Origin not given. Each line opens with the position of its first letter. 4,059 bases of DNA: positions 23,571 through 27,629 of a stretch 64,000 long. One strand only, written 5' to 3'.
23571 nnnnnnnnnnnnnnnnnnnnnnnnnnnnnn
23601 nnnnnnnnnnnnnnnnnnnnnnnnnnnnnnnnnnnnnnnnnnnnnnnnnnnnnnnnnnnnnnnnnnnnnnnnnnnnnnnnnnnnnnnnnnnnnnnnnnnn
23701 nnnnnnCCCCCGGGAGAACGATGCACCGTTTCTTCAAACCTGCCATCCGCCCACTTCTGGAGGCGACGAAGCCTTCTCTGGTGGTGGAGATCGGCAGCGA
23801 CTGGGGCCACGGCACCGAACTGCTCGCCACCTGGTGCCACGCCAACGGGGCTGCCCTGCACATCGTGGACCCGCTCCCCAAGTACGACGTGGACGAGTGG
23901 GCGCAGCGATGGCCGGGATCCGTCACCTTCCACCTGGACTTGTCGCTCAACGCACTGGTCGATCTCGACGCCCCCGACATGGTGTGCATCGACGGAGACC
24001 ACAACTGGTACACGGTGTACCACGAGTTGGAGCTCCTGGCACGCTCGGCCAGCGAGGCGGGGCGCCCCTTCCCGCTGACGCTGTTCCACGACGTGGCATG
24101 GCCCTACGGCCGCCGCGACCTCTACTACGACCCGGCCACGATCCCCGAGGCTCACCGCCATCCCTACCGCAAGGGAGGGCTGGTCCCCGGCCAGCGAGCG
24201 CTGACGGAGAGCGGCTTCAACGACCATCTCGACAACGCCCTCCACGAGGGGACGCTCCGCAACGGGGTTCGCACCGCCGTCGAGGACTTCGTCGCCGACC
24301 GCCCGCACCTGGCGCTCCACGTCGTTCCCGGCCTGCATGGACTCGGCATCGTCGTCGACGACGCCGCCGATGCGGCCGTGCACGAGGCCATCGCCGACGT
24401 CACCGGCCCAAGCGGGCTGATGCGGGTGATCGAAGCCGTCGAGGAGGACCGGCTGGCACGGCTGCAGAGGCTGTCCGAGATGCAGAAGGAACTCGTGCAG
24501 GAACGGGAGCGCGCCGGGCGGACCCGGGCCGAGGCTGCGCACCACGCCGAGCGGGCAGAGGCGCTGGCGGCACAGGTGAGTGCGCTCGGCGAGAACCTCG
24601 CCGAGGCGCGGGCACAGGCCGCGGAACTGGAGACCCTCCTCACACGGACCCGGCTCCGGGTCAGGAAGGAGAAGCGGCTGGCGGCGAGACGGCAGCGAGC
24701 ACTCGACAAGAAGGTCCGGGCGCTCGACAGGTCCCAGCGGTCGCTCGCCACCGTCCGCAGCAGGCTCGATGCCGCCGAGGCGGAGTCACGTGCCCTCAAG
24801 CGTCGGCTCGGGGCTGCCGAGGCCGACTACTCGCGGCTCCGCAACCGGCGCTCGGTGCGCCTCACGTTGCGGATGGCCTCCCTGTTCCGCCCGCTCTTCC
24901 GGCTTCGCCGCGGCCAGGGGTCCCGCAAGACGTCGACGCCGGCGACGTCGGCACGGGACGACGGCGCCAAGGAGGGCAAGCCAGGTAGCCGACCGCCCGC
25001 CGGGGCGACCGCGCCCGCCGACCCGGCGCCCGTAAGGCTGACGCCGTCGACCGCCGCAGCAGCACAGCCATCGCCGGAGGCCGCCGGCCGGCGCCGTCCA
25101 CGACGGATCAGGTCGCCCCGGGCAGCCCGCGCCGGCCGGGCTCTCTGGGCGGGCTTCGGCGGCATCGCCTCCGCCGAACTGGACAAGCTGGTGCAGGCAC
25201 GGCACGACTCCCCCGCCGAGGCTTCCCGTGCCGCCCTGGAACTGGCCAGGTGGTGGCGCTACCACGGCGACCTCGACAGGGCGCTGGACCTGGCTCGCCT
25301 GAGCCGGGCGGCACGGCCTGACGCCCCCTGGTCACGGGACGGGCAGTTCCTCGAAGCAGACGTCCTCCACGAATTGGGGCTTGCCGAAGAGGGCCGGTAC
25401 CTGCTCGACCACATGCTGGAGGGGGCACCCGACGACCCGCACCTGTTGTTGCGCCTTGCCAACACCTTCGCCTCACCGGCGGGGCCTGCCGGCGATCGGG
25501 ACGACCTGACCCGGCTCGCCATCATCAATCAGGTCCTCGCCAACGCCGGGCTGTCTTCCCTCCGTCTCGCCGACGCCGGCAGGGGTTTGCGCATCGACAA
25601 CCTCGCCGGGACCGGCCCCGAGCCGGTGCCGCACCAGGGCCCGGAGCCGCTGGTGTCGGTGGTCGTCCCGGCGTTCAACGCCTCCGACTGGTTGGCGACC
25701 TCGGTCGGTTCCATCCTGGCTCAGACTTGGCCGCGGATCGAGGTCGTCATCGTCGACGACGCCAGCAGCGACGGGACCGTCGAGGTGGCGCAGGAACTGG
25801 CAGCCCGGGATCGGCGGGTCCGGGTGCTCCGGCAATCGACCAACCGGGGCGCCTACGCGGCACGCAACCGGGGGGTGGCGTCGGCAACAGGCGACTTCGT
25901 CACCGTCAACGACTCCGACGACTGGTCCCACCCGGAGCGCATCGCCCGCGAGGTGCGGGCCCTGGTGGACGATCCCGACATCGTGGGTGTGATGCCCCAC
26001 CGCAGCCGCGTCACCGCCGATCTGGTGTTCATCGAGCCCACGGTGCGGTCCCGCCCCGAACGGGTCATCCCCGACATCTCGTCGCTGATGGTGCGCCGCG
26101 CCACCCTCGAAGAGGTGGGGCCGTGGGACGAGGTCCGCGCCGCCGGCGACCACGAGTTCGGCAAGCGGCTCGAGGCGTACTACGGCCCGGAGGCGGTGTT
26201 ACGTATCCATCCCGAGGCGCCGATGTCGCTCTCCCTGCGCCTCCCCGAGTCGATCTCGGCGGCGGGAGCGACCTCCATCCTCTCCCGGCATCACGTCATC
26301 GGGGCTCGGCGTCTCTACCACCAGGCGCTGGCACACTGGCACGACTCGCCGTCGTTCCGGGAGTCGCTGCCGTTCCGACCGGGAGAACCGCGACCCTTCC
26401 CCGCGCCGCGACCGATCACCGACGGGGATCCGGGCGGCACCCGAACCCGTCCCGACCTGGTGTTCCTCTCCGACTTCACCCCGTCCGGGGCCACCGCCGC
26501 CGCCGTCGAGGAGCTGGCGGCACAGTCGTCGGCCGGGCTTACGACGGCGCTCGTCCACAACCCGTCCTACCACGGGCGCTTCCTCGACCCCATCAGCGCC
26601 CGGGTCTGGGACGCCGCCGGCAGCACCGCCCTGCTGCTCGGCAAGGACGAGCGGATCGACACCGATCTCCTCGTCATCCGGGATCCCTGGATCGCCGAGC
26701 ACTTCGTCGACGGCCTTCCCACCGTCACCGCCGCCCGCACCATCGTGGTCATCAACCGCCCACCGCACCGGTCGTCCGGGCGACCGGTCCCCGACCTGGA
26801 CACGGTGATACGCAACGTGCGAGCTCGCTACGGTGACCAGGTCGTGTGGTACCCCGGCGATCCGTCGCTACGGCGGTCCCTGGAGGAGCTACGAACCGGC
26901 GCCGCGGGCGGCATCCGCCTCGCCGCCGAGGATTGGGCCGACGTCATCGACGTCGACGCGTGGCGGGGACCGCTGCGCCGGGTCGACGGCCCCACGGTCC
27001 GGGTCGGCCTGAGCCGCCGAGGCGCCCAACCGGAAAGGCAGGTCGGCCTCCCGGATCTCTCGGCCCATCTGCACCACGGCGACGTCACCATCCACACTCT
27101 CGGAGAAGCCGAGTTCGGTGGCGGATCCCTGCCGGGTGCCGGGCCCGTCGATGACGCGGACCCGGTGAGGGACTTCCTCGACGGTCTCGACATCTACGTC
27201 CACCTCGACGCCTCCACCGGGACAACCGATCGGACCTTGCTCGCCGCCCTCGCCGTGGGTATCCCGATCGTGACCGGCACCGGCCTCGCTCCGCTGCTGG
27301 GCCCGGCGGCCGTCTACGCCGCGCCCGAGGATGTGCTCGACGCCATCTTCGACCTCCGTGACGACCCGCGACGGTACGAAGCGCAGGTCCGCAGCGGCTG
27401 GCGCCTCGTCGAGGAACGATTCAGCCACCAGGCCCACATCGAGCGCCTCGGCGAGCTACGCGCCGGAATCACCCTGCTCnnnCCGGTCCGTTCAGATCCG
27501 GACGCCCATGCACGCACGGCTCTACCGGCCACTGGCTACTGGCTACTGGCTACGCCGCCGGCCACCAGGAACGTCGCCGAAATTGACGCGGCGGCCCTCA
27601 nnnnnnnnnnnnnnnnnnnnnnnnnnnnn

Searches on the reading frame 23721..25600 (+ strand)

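Call 71: search_protein_families(library=pfam, proteins=[window:23721-25600:+], max_evalue=1)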
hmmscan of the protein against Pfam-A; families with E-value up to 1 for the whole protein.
window:23721-25600:+ (626 aa): 1 family
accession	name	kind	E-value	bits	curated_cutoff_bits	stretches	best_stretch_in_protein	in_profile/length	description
PF13578.12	Methyltransf_24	-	6.5e-09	37.1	26.3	1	22-114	1-98/105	Methyltransferase domain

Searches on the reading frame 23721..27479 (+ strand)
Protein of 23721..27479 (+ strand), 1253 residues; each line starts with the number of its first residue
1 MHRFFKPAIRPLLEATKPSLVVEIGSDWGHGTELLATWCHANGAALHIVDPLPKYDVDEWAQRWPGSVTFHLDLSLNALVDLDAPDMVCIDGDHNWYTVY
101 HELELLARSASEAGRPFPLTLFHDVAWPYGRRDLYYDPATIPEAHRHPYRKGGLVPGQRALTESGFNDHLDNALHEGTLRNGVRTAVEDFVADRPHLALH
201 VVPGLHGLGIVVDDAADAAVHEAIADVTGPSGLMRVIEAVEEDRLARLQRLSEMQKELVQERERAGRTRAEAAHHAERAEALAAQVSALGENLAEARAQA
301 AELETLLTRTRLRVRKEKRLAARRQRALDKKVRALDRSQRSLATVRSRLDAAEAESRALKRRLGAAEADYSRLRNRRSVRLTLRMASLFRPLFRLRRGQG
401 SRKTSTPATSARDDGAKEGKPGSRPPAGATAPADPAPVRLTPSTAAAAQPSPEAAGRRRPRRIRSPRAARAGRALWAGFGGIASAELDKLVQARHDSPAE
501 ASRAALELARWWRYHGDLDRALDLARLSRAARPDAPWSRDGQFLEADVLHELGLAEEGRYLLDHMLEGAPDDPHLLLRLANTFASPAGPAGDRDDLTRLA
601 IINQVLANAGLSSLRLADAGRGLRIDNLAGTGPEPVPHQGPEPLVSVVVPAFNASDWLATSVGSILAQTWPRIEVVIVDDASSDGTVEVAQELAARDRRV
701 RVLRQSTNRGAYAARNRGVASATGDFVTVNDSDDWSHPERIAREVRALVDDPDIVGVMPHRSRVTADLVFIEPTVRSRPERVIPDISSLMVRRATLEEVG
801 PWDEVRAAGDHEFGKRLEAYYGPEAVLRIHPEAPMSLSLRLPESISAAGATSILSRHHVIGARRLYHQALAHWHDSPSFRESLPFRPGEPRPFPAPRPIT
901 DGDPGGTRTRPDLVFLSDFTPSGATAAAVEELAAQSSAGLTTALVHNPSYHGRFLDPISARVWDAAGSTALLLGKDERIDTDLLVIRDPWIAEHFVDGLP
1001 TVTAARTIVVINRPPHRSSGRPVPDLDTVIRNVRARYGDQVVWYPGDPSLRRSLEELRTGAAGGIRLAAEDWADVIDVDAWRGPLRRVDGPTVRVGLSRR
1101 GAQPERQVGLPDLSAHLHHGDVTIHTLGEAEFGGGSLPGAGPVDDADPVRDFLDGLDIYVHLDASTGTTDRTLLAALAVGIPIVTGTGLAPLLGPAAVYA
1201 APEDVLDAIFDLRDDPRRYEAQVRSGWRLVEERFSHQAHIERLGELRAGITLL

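Call 7: search_protein_families(library=pfam, proteins=[window:23721-27479:+], max_evalue=0.01)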
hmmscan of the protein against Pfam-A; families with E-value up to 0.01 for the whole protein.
window:23721-27479:+ (1253 aa): 4 families
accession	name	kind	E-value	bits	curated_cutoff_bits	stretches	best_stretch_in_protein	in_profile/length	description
PF00535.33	Glycos_transf_2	-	2.3e-35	122.4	23.3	1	646-762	1-119/168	Glycosyl transferase family 2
PF13641.12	Glyco_tranf_2_3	-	4.5e-16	60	27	1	645-760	3-124/230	Glycosyltransferase like family 2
PF10111.15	Glyco_tranf_2_2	-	1.7e-09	38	27.3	1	647-744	2-102/276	Glycosyltransferase like family 2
PF13578.12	Methyltransf_24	-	9e-09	36.6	26.3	1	22-114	1-98/105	Methyltransferase domain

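Call 8: search_protein_families(library=ncbifam, proteins=[window:23721-27479:+], max_evalue=0.01)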
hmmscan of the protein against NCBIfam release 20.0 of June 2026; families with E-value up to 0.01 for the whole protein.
window:23721-27479:+ (1253 aa): 28 families (the best 25 are shown)
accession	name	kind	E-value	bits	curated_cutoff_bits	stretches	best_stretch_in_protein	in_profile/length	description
NF047683.1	TeichurnBiosyTuaG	equivalog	4.5e-23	82.2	400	1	642-747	5-110/252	teichuronic acid biosynthesis protein TuaG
NF007482.0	PRK10073.1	equivalog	1.2e-22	80.4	423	1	643-740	6-102/334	glycosyltransferase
NF041875.1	EPS_EpsD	equivalog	2.3e-19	70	370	1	645-755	1-111/325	exopolysaccharide biosynthesis glycosyltransferase EpsD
NF053739.1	GlytfEpsEBac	equivalog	1.1e-18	67.2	450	1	643-749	1-108/265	glycosyltransferase EpsE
TIGR03937.1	PgaC_IcaA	equivalog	1.2e-17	64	422.3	1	641-757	43-159/407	poly-beta-1,6-N-acetyl-D-glucosamine synthase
TIGR03965.1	mycofact_glyco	equivalog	1.2e-16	60.7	280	1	635-759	65-189/467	mycofactocin biosynthesis glycosyltransferase MftF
NF050050.1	ProtGlycPglI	equivalog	1.5e-14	54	500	1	643-735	2-95/306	GalNAc(5)-diNAcBac-PP-undecaprenol beta-1,3-glucosyltransferase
TIGR04017.1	WcaA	equivalog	7.4e-13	48.7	495.75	1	642-742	4-104/279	colanic acid biosynthesis glycosyltransferase WcaA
TIGR03469.1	HpnB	hypoth_equivalog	1.1e-12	47.7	379.25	1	634-758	35-171/386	hopene-associated glycosyltransferase HpnB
NF007453.0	PRK10018.1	equivalog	2.6e-12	47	382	1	642-742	5-105/280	colanic acid biosynthesis glycosyltransferase WcaA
NF041394.1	GtaseAglG_Halo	equivalog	6.1e-12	45.4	440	1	645-748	3-107/304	glucosyl-dolichyl phosphate glucuronosyltransferase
TIGR04283.1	glyco_like_mftF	equivalog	5.1e-11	42.6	182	1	645-821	1-173/221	TIGR04283 family arsenosugar biosynthesis glycosyltransferase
NF047588.1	GlcsyltransPgfSStrep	equivalog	1.3e-09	37.8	500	1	645-757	3-119/308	glycosyltransferase PgfS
TIGR04242.1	nodulat_NodC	equivalog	4.6e-09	35.7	550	1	640-758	45-165/395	chitooligosaccharide synthase NodC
TIGR03111.1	glyc2_xrt_Gpos1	hypoth_equivalog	6.6e-09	35.1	363.95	1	642-756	48-164/439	TIGR03111 family XrtG-associated glycosyltransferase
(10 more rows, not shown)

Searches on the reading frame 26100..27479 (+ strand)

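Call 71: search_protein_families(library=pfam, proteins=[window:26100-27479:+], max_evalue=1)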
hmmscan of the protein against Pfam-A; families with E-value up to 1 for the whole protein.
window:26100-27479:+ (460 aa): 1 family
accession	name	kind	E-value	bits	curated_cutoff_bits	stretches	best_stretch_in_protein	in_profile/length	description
PF13524.12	Glyco_trans_1_2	-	0.017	15.5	25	1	356-450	40-142/144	Glycosyl transferase-like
